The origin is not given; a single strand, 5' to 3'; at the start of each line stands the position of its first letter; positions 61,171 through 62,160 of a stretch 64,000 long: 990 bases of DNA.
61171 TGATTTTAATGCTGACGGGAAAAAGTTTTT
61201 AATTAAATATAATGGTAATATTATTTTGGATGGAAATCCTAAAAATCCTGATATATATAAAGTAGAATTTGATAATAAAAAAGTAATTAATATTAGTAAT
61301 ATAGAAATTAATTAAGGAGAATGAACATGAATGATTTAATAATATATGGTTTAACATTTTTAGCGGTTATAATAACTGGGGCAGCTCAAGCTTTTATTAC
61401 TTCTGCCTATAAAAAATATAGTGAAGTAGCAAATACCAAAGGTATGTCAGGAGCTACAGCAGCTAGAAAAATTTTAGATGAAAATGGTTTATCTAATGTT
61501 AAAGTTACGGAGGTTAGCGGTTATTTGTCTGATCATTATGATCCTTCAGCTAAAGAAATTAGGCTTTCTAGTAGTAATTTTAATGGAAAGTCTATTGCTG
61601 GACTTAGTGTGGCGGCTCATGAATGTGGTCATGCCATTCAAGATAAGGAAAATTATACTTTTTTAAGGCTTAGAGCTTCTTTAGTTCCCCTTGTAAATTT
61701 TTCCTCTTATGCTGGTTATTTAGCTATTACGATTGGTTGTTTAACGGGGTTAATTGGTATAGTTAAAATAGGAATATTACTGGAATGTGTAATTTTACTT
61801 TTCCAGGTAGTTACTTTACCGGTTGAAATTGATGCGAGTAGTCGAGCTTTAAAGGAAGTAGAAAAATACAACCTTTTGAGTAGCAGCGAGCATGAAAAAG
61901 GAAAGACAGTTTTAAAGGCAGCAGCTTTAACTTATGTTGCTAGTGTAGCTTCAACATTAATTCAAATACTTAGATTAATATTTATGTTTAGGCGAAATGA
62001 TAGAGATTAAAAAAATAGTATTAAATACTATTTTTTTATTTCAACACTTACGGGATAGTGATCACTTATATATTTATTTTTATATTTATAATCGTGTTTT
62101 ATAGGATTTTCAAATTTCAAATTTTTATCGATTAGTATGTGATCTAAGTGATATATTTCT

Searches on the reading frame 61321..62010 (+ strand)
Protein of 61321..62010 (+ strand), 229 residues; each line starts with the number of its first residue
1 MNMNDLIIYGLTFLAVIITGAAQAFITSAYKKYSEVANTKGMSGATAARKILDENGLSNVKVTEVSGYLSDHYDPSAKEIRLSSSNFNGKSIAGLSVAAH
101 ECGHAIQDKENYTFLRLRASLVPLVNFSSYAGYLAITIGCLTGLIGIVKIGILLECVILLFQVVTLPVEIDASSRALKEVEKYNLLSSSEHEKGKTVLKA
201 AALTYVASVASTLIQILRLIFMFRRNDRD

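Call 29: search_protein_families(library=pfam, proteins=[window:61321-62010:+], max_evalue=0.01)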
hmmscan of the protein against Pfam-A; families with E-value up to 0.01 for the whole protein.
window:61321-62010:+ (229 aa): 1 family
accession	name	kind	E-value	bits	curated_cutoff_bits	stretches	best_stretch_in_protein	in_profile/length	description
PF04298.18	Zn_peptidase_2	-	6.4e-79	264.9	27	1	11-223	4-217/218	Putative neutral zinc metallopeptidase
